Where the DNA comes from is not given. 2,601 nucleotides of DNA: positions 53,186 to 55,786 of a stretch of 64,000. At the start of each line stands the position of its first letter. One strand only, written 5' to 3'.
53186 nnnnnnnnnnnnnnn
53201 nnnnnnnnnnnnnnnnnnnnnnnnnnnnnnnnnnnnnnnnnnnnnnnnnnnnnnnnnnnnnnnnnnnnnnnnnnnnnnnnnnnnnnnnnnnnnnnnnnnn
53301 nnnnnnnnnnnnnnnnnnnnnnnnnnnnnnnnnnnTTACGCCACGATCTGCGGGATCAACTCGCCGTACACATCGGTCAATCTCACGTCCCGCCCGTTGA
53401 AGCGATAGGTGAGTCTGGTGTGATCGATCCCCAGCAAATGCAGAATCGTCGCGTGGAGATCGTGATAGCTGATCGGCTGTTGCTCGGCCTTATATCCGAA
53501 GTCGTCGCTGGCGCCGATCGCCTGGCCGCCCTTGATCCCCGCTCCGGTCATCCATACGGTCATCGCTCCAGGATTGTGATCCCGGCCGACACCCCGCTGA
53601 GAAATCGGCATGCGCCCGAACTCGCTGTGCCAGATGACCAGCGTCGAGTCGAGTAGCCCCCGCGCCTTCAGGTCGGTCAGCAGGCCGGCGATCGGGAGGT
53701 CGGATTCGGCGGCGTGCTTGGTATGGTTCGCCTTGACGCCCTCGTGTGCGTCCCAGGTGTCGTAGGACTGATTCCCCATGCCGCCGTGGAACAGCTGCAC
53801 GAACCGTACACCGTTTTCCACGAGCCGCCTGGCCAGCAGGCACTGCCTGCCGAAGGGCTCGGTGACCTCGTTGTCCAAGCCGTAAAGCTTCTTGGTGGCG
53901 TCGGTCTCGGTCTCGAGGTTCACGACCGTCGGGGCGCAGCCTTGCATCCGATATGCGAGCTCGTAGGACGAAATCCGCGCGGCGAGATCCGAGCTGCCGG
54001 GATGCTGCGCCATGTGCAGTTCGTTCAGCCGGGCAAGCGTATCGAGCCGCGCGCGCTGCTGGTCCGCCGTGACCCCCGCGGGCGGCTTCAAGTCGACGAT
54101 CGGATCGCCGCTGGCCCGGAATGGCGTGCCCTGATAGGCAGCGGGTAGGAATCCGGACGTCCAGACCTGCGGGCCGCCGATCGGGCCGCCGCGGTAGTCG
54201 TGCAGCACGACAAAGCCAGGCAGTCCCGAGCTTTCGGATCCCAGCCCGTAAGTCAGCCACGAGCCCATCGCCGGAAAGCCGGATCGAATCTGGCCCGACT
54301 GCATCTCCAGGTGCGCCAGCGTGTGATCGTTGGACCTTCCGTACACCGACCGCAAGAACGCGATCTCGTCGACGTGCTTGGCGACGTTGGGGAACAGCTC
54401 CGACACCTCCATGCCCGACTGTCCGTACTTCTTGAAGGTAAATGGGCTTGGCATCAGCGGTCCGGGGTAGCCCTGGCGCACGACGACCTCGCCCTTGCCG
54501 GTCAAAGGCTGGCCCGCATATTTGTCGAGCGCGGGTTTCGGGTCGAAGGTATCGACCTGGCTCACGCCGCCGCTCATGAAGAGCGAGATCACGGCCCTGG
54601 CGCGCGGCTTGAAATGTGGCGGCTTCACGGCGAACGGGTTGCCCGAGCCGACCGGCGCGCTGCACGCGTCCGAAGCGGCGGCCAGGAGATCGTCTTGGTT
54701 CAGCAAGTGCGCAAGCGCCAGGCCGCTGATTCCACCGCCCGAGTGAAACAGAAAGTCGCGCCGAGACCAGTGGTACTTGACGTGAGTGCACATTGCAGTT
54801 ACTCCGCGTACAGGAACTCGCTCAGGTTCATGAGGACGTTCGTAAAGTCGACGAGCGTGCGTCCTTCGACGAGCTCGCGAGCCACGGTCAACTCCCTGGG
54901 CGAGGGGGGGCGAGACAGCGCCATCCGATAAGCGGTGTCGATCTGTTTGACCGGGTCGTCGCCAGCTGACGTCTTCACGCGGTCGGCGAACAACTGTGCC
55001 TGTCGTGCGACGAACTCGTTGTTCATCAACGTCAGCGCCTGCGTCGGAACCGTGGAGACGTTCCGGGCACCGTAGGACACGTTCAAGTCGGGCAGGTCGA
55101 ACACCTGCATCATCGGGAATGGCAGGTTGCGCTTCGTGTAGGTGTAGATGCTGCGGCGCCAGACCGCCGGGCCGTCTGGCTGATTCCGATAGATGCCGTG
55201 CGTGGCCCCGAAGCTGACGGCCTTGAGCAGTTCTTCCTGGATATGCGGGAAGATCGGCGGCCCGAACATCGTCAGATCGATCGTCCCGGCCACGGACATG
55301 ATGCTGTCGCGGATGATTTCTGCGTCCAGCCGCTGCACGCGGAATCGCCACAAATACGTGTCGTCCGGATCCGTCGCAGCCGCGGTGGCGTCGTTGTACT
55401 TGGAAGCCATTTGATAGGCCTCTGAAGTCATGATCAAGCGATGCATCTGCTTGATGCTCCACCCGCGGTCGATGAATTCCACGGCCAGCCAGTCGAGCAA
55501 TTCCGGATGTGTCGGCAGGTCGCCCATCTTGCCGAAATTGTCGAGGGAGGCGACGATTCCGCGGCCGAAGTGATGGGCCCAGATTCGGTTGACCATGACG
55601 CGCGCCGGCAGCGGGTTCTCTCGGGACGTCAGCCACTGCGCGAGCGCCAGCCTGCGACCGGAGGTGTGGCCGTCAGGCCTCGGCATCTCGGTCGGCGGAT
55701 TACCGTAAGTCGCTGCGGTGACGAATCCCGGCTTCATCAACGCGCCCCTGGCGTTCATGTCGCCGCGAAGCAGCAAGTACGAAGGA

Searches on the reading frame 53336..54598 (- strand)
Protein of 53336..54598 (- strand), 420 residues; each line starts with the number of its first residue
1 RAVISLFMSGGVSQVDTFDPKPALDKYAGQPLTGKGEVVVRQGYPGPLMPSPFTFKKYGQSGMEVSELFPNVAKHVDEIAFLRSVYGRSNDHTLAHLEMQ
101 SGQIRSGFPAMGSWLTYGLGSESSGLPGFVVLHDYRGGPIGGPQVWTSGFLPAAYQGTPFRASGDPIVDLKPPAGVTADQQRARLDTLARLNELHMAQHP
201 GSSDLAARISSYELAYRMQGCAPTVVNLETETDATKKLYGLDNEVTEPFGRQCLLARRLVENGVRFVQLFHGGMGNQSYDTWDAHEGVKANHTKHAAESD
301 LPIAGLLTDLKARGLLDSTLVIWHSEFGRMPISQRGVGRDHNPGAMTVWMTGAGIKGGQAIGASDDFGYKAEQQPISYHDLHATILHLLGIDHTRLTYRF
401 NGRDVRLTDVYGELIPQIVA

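Call 30: find_homologous_proteins(query=window:53336-54598:-, max_evalue=1e-100)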
Query window:53336-54598:- (420 aa): 7752 proteins with E <= 1e-100 among 8000 candidates; the best 120 are listed.
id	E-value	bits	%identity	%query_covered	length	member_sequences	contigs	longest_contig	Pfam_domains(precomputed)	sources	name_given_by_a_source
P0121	1.8e-262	889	89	100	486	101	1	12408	PF07394.18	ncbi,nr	ncbi:MAG: DUF1501 domain-containing protein [Blastocatellia bacterium]|nr:MAG: DUF1501 domain-contai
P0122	5.6e-262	887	89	100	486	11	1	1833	PF07394.18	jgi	jgi:Protein of unknown function (DUF1501)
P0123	1.3e-260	883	88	100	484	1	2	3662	PF07394.18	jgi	jgi:Protein of unknown function (DUF1501)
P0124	3.4e-259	878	88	100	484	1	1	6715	PF07394.18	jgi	jgi:hypothetical protein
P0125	1.0e-258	876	88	100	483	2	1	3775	PF07394.18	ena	-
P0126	1.3e-258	876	88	100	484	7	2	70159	PF07394.18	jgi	jgi:hypothetical protein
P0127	2.4e-258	875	87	100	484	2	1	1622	PF07394.18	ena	-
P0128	2.7e-258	875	87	100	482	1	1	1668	PF07394.18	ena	-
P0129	4.4e-258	874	88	100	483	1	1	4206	PF07394.18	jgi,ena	jgi:hypothetical protein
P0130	9.5e-258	873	87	100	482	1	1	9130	PF07394.18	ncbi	-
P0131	1.1e-253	860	86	100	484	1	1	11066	PF07394.18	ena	-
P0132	3.2e-248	842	84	100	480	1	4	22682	PF07394.18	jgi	jgi:hypothetical protein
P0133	5.4e-246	834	83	100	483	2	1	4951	PF07394.18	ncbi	-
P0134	3.2e-245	832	85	100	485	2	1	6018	PF07394.18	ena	-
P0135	3.2e-244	829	83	100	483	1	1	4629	PF07394.18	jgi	jgi:hypothetical protein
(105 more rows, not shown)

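Call 31: find_encoding_contigs(protein=P0126, flank=6000, max_places=4)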
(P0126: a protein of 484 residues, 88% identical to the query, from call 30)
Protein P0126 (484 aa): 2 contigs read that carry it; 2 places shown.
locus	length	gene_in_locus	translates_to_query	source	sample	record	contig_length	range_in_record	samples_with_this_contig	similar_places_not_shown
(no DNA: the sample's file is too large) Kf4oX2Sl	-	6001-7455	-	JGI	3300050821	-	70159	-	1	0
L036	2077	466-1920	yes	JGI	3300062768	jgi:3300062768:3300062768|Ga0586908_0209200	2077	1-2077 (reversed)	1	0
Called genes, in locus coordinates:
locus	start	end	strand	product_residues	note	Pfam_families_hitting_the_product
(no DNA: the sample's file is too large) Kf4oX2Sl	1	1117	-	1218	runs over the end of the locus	PF13620:CarboxypepD_reg, PF25183:OMP_b-brl_4, PF00593:TonB_dep_Rec_b-barrel (weak)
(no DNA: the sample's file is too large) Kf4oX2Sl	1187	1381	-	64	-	-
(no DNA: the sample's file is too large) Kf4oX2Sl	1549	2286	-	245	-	PF13545:HTH_Crp_2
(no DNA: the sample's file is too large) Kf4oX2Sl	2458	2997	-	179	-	PF00196:GerE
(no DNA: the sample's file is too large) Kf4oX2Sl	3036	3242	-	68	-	-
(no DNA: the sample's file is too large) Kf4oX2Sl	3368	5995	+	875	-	PF07635:PSCyt1, PF07583:PSCyt2, PF07587:PSD1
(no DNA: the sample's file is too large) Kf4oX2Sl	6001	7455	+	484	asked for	PF07394:DUF1501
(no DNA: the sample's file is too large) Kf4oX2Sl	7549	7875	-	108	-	-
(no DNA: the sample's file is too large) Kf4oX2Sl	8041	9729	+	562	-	PF01663:Phosphodiest, PF00884:Sulfatase (weak)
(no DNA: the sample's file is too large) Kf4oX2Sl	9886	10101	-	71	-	PF07927:HicA_toxin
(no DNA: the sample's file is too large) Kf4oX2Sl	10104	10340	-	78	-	PF21748:UPF0150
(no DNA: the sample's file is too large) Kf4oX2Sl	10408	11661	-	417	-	PF01145:Band_7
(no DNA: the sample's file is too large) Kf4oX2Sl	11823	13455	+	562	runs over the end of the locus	PF00920:ILVD_EDD_N, PF24877:ILV_EDD_C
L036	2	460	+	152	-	?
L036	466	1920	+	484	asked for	PF07394:DUF1501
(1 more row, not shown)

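Call 32: find_encoding_contigs(protein=P0121, flank=6000, max_places=4)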
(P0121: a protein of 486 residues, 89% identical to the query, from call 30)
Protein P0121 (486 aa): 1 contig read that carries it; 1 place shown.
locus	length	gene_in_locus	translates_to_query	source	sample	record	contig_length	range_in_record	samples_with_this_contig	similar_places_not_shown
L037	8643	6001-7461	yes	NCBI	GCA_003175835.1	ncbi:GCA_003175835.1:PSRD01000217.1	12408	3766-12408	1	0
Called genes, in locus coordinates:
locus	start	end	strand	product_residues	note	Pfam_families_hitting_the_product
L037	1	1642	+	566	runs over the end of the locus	PF05199:GMC_oxred_C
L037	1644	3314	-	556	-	PF00501:AMP-binding, PF13193:AMP-binding_C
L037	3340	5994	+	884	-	PF07635:PSCyt1, PF13442:Cytochrome_CBB3 (faint), PF07583:PSCyt2, PF07587:PSD1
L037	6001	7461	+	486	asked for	PF07394:DUF1501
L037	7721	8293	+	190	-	-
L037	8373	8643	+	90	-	?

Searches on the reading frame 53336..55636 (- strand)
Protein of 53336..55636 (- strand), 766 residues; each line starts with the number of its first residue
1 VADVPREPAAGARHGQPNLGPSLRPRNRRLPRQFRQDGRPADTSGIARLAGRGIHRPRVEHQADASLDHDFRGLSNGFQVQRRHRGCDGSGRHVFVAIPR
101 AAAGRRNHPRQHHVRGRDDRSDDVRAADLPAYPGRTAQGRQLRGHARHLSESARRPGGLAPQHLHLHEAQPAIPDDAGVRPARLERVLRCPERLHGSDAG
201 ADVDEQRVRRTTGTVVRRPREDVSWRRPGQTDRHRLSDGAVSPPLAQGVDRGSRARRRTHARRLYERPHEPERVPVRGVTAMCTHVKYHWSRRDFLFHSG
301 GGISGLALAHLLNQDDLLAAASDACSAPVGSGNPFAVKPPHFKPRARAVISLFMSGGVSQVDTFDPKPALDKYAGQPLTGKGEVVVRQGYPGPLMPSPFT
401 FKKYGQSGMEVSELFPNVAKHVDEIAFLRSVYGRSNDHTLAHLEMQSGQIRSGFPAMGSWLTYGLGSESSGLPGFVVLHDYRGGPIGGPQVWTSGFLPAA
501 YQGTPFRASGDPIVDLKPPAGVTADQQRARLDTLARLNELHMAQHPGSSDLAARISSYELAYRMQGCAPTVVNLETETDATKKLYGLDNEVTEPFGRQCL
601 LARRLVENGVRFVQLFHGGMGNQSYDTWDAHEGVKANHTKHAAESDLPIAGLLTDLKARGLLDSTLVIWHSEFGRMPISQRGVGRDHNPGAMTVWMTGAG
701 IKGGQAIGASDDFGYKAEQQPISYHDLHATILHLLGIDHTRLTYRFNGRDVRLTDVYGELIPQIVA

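Call 16: search_protein_families(library=pfam, proteins=[window:53336-55636:-])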
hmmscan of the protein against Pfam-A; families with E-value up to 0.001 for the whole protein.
window:53336-55636:- (766 aa): 1 family
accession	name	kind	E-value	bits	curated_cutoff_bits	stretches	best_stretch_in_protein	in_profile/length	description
PF07394.17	DUF1501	-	1.4e-149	498.9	27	1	346-764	1-389/390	Protein of unknown function (DUF1501)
